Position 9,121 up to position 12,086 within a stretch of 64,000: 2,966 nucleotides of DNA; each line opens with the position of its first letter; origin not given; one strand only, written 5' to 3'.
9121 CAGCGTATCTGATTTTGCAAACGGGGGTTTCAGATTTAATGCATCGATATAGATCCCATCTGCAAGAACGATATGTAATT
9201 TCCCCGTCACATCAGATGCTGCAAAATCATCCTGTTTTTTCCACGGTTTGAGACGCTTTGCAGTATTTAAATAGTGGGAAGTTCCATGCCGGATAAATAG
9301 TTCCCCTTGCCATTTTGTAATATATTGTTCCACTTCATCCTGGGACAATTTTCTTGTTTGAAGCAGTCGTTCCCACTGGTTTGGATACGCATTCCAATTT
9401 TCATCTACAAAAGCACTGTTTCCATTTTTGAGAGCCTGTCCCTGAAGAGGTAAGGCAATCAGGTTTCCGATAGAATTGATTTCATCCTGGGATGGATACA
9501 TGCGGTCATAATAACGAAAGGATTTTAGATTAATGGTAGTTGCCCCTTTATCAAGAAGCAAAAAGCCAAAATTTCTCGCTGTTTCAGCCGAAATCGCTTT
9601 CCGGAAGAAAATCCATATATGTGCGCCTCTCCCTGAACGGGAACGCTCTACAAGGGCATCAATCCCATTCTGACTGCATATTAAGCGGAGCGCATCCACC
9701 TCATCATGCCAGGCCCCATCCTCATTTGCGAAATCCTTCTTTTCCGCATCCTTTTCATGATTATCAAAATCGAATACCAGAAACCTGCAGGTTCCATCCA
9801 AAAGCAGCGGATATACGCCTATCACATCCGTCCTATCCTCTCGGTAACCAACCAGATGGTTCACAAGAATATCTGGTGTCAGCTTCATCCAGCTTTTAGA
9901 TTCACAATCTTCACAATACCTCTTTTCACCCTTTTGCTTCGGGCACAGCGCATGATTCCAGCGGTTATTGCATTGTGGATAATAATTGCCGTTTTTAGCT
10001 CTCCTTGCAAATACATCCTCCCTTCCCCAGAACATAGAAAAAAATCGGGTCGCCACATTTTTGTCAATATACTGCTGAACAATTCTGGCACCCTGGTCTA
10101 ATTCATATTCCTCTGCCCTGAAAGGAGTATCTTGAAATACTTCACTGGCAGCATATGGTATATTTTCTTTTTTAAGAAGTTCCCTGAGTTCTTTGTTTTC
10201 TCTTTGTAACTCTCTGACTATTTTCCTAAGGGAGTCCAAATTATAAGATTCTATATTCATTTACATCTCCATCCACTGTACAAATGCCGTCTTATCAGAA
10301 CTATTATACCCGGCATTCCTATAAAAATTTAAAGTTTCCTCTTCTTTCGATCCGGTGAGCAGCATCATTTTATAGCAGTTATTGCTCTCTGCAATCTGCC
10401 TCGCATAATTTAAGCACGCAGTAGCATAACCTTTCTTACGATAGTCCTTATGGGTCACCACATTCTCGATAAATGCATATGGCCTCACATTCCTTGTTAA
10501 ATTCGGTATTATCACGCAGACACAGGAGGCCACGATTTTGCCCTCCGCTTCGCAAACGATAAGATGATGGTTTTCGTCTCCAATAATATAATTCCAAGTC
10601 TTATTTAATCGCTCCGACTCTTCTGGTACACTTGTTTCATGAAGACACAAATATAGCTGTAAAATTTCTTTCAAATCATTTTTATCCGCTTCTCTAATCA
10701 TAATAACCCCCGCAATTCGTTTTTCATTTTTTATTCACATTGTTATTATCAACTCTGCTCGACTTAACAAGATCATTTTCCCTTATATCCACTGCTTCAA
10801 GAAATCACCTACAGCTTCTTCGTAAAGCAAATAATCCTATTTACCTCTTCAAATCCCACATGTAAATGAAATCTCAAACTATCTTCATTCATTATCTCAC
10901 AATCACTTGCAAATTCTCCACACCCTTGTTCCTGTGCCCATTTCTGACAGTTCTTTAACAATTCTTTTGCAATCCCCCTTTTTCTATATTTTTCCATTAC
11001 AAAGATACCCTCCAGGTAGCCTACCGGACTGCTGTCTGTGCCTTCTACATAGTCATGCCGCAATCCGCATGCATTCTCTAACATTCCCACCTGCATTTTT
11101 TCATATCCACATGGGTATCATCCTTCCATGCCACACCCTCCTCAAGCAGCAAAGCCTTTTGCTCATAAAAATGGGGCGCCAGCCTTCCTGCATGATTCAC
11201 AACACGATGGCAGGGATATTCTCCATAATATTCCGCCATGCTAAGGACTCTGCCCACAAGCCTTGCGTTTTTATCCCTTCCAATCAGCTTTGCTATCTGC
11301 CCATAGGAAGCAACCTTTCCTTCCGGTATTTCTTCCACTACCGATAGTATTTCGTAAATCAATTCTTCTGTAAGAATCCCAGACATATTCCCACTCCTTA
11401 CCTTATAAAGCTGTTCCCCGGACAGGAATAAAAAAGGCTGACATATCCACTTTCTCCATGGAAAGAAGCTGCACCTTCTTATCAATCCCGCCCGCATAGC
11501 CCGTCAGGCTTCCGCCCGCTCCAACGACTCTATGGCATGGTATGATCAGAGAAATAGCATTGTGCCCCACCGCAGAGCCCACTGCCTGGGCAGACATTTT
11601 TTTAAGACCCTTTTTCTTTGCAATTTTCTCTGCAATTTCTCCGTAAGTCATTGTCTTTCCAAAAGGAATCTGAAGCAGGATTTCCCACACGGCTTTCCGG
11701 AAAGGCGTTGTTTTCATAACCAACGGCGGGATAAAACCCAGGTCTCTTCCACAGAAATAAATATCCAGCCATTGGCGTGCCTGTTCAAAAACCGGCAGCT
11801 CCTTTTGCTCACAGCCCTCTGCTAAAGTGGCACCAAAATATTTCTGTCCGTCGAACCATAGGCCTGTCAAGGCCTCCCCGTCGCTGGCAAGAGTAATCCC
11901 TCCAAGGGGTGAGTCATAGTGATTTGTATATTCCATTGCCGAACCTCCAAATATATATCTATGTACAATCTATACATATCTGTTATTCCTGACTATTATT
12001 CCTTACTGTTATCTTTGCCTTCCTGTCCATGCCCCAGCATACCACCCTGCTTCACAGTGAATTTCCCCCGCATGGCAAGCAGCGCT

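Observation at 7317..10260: AEP primase-polymerase, SF2 helicase and PLD-like domain in one ~980-aa gene: a conflict-system-type protein in a small accessory islet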

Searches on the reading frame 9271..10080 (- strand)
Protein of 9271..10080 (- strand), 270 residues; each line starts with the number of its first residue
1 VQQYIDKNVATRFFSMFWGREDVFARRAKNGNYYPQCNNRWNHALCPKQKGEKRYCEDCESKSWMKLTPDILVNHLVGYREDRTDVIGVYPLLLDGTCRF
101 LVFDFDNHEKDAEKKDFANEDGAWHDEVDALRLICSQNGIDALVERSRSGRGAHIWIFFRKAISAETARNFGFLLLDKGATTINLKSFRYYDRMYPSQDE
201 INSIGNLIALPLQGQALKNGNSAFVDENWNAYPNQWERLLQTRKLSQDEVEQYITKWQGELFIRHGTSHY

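Call 98: search_protein_representatives(protein=window:9271-10080:-)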
Query: 270 residues. Proteins with E-value up to 0.001 (for the whole library): 4142; up to 1e-10: 1919; up to 1e-30: 400. The best 150 are listed.
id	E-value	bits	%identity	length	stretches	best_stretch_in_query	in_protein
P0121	2.3e-145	499.2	78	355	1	2-268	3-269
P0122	1.6e-126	437.4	69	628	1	5-266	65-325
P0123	2.9e-125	433.2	70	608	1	3-264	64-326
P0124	5.7e-125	432.3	70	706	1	3-267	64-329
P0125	1.5e-119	414.5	66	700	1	4-262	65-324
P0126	3.0e-109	380.7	53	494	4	84-199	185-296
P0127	5.0e-104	363.6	61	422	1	5-261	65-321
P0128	3.6e-102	357.5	59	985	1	9-268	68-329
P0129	8.7e-94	330.0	58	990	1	5-258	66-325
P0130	1.1e-93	329.7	60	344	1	10-258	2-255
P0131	1.0e-91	323.2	61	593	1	7-258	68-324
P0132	4.0e-91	321.3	61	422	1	4-239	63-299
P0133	6.8e-90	317.2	71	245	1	70-258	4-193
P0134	2.3e-85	302.3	58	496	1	7-258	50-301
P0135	1.4e-83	296.5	75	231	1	2-171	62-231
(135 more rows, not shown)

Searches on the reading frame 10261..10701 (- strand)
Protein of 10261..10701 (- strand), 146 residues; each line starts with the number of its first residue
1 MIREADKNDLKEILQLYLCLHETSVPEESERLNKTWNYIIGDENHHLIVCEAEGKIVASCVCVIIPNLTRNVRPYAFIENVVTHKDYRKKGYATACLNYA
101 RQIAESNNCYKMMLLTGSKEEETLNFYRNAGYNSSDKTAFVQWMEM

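Call 10: search_protein_families(library=padloc, proteins=[window:10261-10701:-], max_evalue=0.01)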
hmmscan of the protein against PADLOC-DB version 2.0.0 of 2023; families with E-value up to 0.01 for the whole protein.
window:10261-10701:- (146 aa): 0 families

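Call 12: search_protein_families(library=pfam, proteins=[window:10261-10701:-], max_evalue=0.01)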
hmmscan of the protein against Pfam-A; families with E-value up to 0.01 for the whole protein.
window:10261-10701:- (146 aa): 8 families
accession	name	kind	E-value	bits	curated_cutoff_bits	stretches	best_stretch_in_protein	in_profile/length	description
PF00583.31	Acetyltransf_1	-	5.4e-18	65.8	20.7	1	11-132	2-116/116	Acetyltransferase (GNAT) family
PF13508.13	Acetyltransf_7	-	3.1e-12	47.2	27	1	44-133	2-83/84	Acetyltransferase (GNAT) domain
PF13527.13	Acetyltransf_9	-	4.8e-09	36.7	25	1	2-133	2-125/127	Acetyltransferase (GNAT) domain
PF13673.13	Acetyltransf_10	-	7.3e-05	23.2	23.6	1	40-144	26-119/128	Acetyltransferase (GNAT) domain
PF13420.13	Acetyltransf_4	-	0.00024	21.6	24.3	1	2-134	1-136/155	Acetyltransferase (GNAT) domain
PF08445.16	FR47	-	0.0023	18.3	22.1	1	73-141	19-86/86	FR47-like protein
PF12746.13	GNAT_acetyltran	-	0.006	16.7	26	0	51-98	163-203/243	GNAT acetyltransferase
PF03162.18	Y_phosphatase2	-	0.0067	16.5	27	0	23-68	70-115/165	Tyrosine phosphatase family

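Call 94: search_protein_families(library=ncbifam, proteins=[window:10261-10701:-], max_evalue=0.001)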
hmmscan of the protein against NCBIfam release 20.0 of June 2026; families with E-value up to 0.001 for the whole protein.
window:10261-10701:- (146 aa): 9 families
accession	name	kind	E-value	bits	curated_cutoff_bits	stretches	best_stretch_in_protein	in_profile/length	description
NF000360.1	sat4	exception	1.3e-07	31.9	380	1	62-134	83-155/180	streptothricin N-acetyltransferase Sat4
NF002959.0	PRK03624.1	equivalog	3.4e-07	30.1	124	1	81-144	78-141/147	GNAT family acetyltransferase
NF043067.1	AAC_6p_group_E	equivalog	7.3e-07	29.2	140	1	6-138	2-133/140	aminoglycoside 6'-N-acetyltransferase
NF033083.0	AAC_3_I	equivalog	3.5e-05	24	200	1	3-132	5-134/145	AAC(3)-I family aminoglycoside N-acetyltransferase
NF040503.1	resist_ArsN1a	equivalog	5.1e-05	23.1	170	1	2-133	1-134/159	arsinothricin resistance N-acetyltransferase ArsN1 family A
TIGR01575.1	rimI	equivalog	8.7e-05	22.7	86.4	1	37-136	24-116/132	ribosomal protein S18-alanine N-acetyltransferase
NF053587.1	SpmdActasePaiA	equivalog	0.00029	20.7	250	1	78-140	93-155/172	spermidine/spermine N(1)-acetyltransferase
NF003641.0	PRK05279.1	equivalog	0.00034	19.6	344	1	2-136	297-416/441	amino-acid N-acetyltransferase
NF005840.0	PRK07757.1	equivalog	0.0007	19.5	154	1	27-141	25-127/153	N-acetyltransferase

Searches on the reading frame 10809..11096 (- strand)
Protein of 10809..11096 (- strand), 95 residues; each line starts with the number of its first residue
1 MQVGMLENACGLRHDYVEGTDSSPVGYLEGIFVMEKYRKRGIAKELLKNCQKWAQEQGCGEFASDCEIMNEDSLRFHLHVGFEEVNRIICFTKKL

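Call 10: search_protein_families(library=padloc, proteins=[window:10809-11096:-], max_evalue=0.01)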
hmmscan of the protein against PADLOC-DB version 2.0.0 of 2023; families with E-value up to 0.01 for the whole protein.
window:10809-11096:- (95 aa): 0 families

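Call 12: search_protein_families(library=pfam, proteins=[window:10809-11096:-], max_evalue=0.01)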
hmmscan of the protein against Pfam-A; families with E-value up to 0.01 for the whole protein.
window:10809-11096:- (95 aa): 6 families
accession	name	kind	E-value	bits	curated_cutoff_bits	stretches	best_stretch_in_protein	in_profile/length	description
PF00583.31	Acetyltransf_1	-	5.7e-14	52.8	20.7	1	17-82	55-116/116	Acetyltransferase (GNAT) family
PF13508.13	Acetyltransf_7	-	2.3e-08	34.7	27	1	20-84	28-84/84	Acetyltransferase (GNAT) domain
PF13673.13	Acetyltransf_10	-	1.9e-06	28.3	23.6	1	27-87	53-112/128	Acetyltransferase (GNAT) domain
PF13302.13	Acetyltransf_3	-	0.00014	23.1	25.4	1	30-83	84-138/138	Acetyltransferase (GNAT) domain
PF14542.12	Acetyltransf_CG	-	0.003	18.1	30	1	27-58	26-57/80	GCN5-related N-acetyl-transferase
PF08445.16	FR47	-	0.0043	17.5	22.1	1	22-85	18-80/86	FR47-like protein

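Call 94: search_protein_families(library=ncbifam, proteins=[window:10809-11096:-], max_evalue=0.001)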
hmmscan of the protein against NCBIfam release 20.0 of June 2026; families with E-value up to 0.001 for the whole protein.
window:10809-11096:- (95 aa): 23 families
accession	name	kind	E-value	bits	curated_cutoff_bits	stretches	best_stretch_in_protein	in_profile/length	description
NF043067.1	AAC_6p_group_E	equivalog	1.8e-43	147.8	140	1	3-95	50-140/140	aminoglycoside 6'-N-acetyltransferase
NF000115.2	AAC_6p_Iad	exception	7.8e-38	129.8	275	1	9-95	58-144/144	aminoglycoside N-acetyltransferase AAC(6')-Iad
NF000224.3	AAC_6p_Acine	exception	2e-27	96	225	1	3-94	55-144/146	AAC(6')-Ighjkrstuvwx family aminoglycoside N-acetyltransferase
NF000140.3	AAC_6p_Salmo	exception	7.2e-27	94.5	270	1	10-94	60-144/145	cryptic aminoglycoside N-acetyltransferase AAC(6')-Iy/Iaa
NF000021.4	AAC_6p_Serra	exception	2.1e-26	92.4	310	1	10-95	60-145/146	aminoglycoside 6'-N-acetyltransferase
NF033374.6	AAC_6p_Id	exception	8.5e-25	87.5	320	1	4-95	57-146/149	aminoglycoside N-acetyltransferase AAC(6')-Id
NF000110.2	AAC_6p_If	exception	2.3e-23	82.9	300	1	11-94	58-141/144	aminoglycoside N-acetyltransferase AAC(6')-If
NF033130.1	AAC_6p_A48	exception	4.1e-23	81.9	300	1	10-93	61-144/147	AacA48 family aminoglycoside 6'-N-acetyltransferase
NF033075.0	AAC_6p_Steno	equivalog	9.9e-22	77.6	290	1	10-93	60-143/148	aminoglycoside 6'-N-acetyltransferase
NF000497.1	AAC_6p_Iak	exception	1.7e-21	76.9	325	1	11-92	65-146/153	aminoglycoside N-acetyltransferase AAC(6')-Iak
NF038102.1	AAC_6p_III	exception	3.5e-21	75.9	305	1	11-95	70-154/156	tobramycin N-acetyltransferase AAC(6')-III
NF000138.1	AAC_6p_Iz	exception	1.2e-20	74.2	320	1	10-92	64-146/153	aminoglycoside N-acetyltransferase AAC(6')-Iz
NF033076.0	AAC_6p_Yersi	exception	2.9e-19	69.9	290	1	10-93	57-140/140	aminoglycoside 6'-N-acetyltransferase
NF000158.2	AAC_6p_Il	exception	8.5e-17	61.5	270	1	15-95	72-152/152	aminoglycoside N-acetyltransferase AAC(6')-Il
NF000123.2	AAC_6p_A34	exception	1.1e-10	41.6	300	1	13-67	66-119/146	aminoglycoside 6'-N-acetyltransferase AacA34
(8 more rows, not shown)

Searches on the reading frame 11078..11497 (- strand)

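Call 12: search_protein_families(library=pfam, proteins=[window:11078-11497:-], max_evalue=0.01)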
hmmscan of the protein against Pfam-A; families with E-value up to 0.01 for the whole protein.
window:11078-11497:- (139 aa): 1 family
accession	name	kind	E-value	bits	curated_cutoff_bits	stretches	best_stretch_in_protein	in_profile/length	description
PF01035.26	DNA_binding_1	-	2.2e-20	72.7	27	1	49-122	5-81/81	6-O-methylguanine DNA methyltransferase, DNA binding domain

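Call 94: search_protein_families(library=ncbifam, proteins=[window:11078-11497:-], max_evalue=0.001)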
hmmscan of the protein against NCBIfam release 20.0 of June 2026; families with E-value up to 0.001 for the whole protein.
window:11078-11497:- (139 aa): 5 families
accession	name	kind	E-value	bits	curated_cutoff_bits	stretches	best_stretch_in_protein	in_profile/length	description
TIGR00589.1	ogt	superfamily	3.4e-12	46.2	46.4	1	49-119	6-78/80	methylated-DNA--[protein]-cysteine S-methyltransferase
NF007626.0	PRK10286.1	equivalog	5.2e-07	29.9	192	1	49-107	92-150/171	methylated-DNA--[protein]-cysteine S-methyltransferase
NF003022.0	PRK03887.1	equivalog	1.4e-06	28.2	164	1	44-122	94-170/175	methylated-DNA--protein-cysteine methyltransferase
NF011964.0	PRK15435.1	equivalog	1.6e-06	27.4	345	1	52-118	277-345/354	bifunctional DNA-binding transcriptional regulator/O6-methylguanine-DNA methyltransferase Ada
NF041132.1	DNA_protcyst_Mta_Thcoc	equivalog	2.4e-06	27.5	250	1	44-118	94-165/169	methylated-DNA--protein-cysteine methyltransferase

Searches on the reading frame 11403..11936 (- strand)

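Call 12: search_protein_families(library=pfam, proteins=[window:11403-11936:-], max_evalue=0.01)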
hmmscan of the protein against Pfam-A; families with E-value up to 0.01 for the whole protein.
window:11403-11936:- (177 aa): 2 families
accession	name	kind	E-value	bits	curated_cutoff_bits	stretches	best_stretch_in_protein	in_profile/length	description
PF01035.26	DNA_binding_1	-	1.4e-31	108.6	27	1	78-163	1-81/81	6-O-methylguanine DNA methyltransferase, DNA binding domain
PF02870.21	Methyltransf_1N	-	1.8e-09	38.4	21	1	6-68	5-65/71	6-O-methylguanine DNA methyltransferase, ribonuclease-like domain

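Call 94: search_protein_families(library=ncbifam, proteins=[window:11403-11936:-], max_evalue=0.001)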
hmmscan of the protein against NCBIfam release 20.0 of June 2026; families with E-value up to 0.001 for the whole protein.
window:11403-11936:- (177 aa): 5 families
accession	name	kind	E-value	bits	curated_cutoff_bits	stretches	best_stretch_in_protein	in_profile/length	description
TIGR00589.1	ogt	superfamily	1.1e-27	95.9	46.4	1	77-161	1-80/80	methylated-DNA--[protein]-cysteine S-methyltransferase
NF007626.0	PRK10286.1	equivalog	3.6e-24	85.8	192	1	60-161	69-166/171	methylated-DNA--[protein]-cysteine S-methyltransferase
NF011964.0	PRK15435.1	equivalog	1.5e-21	76.8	345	1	64-162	256-349/354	bifunctional DNA-binding transcriptional regulator/O6-methylguanine-DNA methyltransferase Ada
NF041132.1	DNA_protcyst_Mta_Thcoc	equivalog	5e-12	46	250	1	75-161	89-168/169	methylated-DNA--protein-cysteine methyltransferase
NF003022.0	PRK03887.1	equivalog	5.4e-12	45.9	164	1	74-164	88-171/175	methylated-DNA--protein-cysteine methyltransferase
